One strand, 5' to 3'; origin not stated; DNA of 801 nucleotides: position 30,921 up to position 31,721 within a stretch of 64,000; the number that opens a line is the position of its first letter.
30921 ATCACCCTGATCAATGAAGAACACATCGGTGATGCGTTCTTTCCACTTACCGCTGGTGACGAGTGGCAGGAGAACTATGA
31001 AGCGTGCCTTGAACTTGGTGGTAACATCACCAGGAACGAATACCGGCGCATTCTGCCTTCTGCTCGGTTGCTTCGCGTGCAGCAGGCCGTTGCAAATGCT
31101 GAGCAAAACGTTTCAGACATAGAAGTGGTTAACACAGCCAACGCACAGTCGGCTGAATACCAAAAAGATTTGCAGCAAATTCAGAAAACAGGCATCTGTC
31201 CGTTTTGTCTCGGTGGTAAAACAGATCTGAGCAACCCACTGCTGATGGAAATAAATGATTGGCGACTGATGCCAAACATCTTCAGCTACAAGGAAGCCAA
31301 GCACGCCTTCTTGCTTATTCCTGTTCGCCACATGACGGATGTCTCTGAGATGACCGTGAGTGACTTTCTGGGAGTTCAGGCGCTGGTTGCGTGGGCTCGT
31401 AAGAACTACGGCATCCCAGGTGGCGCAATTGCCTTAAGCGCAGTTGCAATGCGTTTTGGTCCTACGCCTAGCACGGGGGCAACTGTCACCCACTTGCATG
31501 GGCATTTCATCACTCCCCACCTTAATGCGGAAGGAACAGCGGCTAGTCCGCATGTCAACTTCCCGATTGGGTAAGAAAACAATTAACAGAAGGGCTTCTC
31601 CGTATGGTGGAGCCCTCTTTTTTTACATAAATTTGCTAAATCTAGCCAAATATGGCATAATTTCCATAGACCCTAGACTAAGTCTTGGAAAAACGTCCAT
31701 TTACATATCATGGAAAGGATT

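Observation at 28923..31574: Two DHFR-family genes flanking thyA, one fused to a HIT (histidine-triad) domain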

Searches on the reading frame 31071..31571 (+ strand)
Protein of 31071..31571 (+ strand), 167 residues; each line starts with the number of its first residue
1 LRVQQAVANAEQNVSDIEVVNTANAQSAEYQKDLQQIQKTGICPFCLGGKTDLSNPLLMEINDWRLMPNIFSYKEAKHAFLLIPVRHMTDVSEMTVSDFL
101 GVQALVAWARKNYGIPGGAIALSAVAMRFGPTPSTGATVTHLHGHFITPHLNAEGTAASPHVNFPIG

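Call 10: search_solved_structures(query=window:31071-31571:+, max_evalue=10, show_alignments=3)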
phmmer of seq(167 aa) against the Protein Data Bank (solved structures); distinct sequences matched with E-value up to 10: 0.

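Call 14: search_solved_structures(query=A2, max_evalue=10, show_alignments=3)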
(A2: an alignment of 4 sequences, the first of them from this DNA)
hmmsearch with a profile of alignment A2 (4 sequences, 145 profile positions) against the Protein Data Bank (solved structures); distinct sequences matched with E-value up to 10: 36.
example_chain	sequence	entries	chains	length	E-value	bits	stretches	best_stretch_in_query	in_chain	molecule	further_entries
6k5z_A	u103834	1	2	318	3.8e-06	30.2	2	21-134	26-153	Galactose-1-phosphate uridylyltransferase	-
5uvm_A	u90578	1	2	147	4.6e-06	29.9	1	13-124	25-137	Histidine triad (HIT) protein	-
6k9z_A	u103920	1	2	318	5.1e-05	26.5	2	19-89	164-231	Galactose-1-phosphate uridylyltransferase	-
3oj7_A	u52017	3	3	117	0.00018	24.7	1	24-124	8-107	Putative histidine triad family protein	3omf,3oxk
1fhi_A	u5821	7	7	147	0.00083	22.6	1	61-124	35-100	FRAGILE HISTIDINE TRIAD PROTEIN | FRAGILE HISTIDINE PROTEIN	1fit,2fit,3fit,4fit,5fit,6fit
3r6f_A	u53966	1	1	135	0.00093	22.4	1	25-135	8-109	HIT family protein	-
6d6j_A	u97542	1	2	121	0.0013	22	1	24-124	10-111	HIT family hydrolase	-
9uch_A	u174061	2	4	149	0.0044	20.2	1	61-124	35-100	Bis(5'-adenosyl)-triphosphatase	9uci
3l7x_A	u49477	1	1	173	0.0067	19.6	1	58-128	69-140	Putative Hit-like protein involved in cell-cycle regulation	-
3ksv_A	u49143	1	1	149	0.009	19.2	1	59-129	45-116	Uncharacterized protein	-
6af2_A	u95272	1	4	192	0.027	17.7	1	42-126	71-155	HIT domain-containing protein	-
2fhi_A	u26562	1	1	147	0.029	17.6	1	61-124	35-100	FRAGILE HISTIDINE TRIAD PROTEIN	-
7p8p_A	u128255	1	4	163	0.034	17.4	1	61-124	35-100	Bis(5'-adenosyl)-triphosphatase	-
4zgl_A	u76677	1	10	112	0.045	17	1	57-126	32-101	Uncharacterized HIT-like protein HP_0404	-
4egu_A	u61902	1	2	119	0.048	16.9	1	58-125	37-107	histidine triad (HIT) protein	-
1ems_A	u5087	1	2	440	0.28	14.4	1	60-124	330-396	NIT-FRAGILE HISTIDINE TRIAD FUSION PROTEIN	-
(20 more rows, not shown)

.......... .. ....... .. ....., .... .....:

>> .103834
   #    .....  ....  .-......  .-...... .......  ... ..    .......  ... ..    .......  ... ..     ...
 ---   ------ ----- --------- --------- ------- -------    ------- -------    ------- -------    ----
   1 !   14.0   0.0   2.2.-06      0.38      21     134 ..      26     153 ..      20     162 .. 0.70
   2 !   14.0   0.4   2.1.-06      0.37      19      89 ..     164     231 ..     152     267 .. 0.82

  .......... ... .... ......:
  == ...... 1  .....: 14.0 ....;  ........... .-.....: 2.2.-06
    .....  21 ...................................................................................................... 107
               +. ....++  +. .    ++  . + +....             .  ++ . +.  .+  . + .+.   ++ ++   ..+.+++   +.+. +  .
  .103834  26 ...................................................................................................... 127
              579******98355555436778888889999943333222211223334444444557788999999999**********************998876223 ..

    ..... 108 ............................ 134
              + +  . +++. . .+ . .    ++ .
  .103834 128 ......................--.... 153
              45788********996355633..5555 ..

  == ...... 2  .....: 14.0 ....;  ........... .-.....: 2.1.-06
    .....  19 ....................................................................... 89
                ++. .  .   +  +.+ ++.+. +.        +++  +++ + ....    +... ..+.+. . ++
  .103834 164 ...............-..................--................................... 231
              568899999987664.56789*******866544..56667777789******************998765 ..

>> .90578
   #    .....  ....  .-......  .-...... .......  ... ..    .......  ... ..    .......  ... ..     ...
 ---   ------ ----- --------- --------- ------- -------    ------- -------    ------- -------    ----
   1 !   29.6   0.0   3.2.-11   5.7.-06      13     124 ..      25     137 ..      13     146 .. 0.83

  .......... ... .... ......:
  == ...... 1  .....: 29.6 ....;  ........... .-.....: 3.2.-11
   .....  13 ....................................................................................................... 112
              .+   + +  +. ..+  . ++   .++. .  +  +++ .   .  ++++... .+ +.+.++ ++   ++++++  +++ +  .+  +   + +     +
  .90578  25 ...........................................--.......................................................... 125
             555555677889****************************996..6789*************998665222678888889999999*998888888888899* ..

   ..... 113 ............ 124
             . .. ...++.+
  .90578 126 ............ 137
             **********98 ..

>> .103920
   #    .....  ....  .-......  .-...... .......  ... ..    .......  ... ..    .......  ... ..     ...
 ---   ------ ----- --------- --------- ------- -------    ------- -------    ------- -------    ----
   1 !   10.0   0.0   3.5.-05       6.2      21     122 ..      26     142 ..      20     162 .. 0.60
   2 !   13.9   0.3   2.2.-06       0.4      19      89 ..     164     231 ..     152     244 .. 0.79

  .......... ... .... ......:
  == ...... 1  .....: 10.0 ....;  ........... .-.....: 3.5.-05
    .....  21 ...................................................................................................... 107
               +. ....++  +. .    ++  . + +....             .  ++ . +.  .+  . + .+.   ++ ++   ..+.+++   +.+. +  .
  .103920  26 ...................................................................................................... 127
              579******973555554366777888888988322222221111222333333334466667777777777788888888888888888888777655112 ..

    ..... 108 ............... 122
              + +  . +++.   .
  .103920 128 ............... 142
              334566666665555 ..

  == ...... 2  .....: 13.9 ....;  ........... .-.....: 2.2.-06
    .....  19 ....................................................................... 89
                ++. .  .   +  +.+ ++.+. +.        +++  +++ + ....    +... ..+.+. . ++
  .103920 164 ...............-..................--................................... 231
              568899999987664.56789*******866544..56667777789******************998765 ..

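Call 15: search_protein_families(library=pfam, alignment_id=A2, max_evalue=1)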
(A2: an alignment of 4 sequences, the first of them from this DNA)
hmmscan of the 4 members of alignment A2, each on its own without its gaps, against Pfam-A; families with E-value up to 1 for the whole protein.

A. member 1, seq(150 aa): 4 families
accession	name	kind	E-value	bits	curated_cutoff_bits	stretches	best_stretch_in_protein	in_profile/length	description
PF11969.13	DcpS_C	-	0.00078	20.3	24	1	41-139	17-109/114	Scavenger mRNA decapping enzyme C-term binding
PF01230.28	HIT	-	0.057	14.5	21.5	1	60-132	26-95/98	HIT domain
PF01738.24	DLH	-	0.14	12.1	21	0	2-34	77-110/217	Dienelactone hydrolase family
PF11678.14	Tle3_C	-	0.27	11.3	23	1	40-66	104-130/174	Antibacterial effector protein Tle3, C-terminal domain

B. families by the number of members that match (of 4 scanned): 6 families
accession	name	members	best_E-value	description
PF01230.28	HIT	4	6.4e-07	HIT domain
PF11969.13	DcpS_C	3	3.1e-07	Scavenger mRNA decapping enzyme C-term binding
PF25720.1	Herpes_ORF28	1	0.045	Herpesvirus ORF28 domain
PF01738.24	DLH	1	0.14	Dienelactone hydrolase family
PF11678.14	Tle3_C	1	0.27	Antibacterial effector protein Tle3, C-terminal domain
PF16285.10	DUF4931_N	1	0.27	Domain of unknown function (DUF4931) N-terminal domain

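Call 30: search_protein_representatives(alignment_id=A2)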
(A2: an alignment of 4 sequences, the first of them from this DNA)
Query: 4 sequences, 145 profile positions. Proteins with E-value up to 0.001 (for the whole library): 1698; up to 1e-10: 682; up to 1e-30: 91. The best 150 are listed.
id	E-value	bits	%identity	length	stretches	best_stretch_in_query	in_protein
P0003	1.1e-59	216.8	-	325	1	1-144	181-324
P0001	1.2e-56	207.0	-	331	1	1-139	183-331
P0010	4.5e-53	195.4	-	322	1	1-143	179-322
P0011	3.4e-46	173.1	-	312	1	1-141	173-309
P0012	9.7e-39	148.9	-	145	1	5-139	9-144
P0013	1.1e-38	148.7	-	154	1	1-142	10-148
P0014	3.6e-38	147.0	-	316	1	2-141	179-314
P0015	4.9e-38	146.6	-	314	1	1-139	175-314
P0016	2.6e-37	144.3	-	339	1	1-140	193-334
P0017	1.4e-36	141.9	-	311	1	2-140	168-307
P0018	1.9e-36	141.5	-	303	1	2-139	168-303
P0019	2.3e-36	141.2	-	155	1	1-140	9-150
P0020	2.6e-36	141.0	-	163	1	3-140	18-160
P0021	2.8e-36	140.9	-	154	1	3-141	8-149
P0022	3.1e-36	140.8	-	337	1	5-130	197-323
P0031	4.2e-35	137.1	-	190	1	2-139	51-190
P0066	5.2e-32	127.1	-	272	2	1-131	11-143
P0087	4.0e-31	124.2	-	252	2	1-126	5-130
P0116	4.7e-30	120.7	-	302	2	7-128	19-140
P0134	1.5e-29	119.1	-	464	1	2-140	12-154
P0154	2.1e-28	115.4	-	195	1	1-126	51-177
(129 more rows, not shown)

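Call 33: find_encoding_contigs(protein=P0012, flank=5000, max_places=3)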
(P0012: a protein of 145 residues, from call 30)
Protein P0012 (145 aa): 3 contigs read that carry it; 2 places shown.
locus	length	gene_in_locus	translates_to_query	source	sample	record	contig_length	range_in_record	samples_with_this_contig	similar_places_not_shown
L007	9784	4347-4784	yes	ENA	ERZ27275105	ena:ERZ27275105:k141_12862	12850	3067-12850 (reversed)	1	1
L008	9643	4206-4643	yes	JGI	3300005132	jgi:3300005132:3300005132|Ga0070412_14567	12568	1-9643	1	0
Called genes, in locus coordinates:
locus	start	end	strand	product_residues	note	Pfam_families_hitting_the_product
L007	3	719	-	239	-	?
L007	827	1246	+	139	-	-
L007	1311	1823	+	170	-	-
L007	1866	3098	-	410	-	PF00464:SHMT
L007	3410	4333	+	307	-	PF00303:Thymidylat_synt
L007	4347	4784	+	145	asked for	-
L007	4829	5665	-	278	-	PF00383:dCMP_cyt_deam_1, PF14437:MafB19-deam (weak)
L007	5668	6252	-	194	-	PF01467:CTP_transf_like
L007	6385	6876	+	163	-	PF00186:DHFR_1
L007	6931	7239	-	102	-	-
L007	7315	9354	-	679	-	PF01751:Toprim, PF01131:Topoisom_bac, PF01396:Zn_ribbon_Top1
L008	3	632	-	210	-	?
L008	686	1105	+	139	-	-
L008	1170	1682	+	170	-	-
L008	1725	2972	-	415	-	PF00464:SHMT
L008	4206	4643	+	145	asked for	-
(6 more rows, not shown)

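Call 34: find_encoding_contigs(protein=P0013, flank=5000, max_places=3)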
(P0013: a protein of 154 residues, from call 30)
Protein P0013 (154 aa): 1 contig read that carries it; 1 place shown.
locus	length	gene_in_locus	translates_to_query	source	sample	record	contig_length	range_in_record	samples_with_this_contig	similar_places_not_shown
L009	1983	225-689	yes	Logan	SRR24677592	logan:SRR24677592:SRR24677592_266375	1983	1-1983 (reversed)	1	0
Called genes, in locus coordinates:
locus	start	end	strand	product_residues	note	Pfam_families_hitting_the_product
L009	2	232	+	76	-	?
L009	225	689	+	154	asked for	-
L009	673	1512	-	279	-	PF00383:dCMP_cyt_deam_1, PF14437:MafB19-deam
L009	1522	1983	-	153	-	?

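Call 51: search_dna_similar(query=P0012, collection=phages, mode=protein, max_evalue=0.001, max_rows=20)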
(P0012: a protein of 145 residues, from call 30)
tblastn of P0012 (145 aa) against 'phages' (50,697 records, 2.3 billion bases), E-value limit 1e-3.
No match.

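Call 58: search_solved_structures(query=A3, max_evalue=0.01, show_alignments=3)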
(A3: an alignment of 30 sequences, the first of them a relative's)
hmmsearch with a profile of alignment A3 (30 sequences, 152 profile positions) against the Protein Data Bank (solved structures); distinct sequences matched with E-value up to 0.01: 30.
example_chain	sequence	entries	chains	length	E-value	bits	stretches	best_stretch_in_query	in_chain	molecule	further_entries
3oj7_A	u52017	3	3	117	1.4e-07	34.4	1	28-134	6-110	Putative histidine triad family protein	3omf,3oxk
5uvm_A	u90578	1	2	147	2.4e-07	33.7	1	28-131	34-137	Histidine triad (HIT) protein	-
4zgl_A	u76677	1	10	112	3e-06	30.1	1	63-137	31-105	Uncharacterized HIT-like protein HP_0404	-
3l7x_A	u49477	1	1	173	4.9e-06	29.4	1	63-144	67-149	Putative Hit-like protein involved in cell-cycle regulation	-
9uch_A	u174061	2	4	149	1.5e-05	27.8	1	68-134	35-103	Bis(5'-adenosyl)-triphosphatase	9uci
6k5z_A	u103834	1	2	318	2e-05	27.5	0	22-98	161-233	Galactose-1-phosphate uridylyltransferase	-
1fhi_A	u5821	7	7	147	5.9e-05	25.9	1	68-134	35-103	FRAGILE HISTIDINE TRIAD PROTEIN | FRAGILE HISTIDINE PROTEIN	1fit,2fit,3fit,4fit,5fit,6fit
1ems_A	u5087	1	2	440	7.4e-05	25.6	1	61-131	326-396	NIT-FRAGILE HISTIDINE TRIAD FUSION PROTEIN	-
3imi_A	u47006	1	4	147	9.3e-05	25.3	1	64-133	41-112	HIT family protein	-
3r6f_A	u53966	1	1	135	0.00014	24.7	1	31-131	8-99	HIT family protein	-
6d6j_A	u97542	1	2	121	0.00021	24.2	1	63-132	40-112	HIT family hydrolase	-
6k9z_A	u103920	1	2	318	0.00028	23.7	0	22-98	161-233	Galactose-1-phosphate uridylyltransferase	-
1y23_A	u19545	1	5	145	0.0003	23.7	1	64-131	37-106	Histidine triad protein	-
4egu_A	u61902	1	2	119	0.00031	23.6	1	65-135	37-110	histidine triad (HIT) protein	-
2eo4_A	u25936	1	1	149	0.00046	23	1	61-132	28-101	150aa long hypothetical histidine triad nucleotide-binding protein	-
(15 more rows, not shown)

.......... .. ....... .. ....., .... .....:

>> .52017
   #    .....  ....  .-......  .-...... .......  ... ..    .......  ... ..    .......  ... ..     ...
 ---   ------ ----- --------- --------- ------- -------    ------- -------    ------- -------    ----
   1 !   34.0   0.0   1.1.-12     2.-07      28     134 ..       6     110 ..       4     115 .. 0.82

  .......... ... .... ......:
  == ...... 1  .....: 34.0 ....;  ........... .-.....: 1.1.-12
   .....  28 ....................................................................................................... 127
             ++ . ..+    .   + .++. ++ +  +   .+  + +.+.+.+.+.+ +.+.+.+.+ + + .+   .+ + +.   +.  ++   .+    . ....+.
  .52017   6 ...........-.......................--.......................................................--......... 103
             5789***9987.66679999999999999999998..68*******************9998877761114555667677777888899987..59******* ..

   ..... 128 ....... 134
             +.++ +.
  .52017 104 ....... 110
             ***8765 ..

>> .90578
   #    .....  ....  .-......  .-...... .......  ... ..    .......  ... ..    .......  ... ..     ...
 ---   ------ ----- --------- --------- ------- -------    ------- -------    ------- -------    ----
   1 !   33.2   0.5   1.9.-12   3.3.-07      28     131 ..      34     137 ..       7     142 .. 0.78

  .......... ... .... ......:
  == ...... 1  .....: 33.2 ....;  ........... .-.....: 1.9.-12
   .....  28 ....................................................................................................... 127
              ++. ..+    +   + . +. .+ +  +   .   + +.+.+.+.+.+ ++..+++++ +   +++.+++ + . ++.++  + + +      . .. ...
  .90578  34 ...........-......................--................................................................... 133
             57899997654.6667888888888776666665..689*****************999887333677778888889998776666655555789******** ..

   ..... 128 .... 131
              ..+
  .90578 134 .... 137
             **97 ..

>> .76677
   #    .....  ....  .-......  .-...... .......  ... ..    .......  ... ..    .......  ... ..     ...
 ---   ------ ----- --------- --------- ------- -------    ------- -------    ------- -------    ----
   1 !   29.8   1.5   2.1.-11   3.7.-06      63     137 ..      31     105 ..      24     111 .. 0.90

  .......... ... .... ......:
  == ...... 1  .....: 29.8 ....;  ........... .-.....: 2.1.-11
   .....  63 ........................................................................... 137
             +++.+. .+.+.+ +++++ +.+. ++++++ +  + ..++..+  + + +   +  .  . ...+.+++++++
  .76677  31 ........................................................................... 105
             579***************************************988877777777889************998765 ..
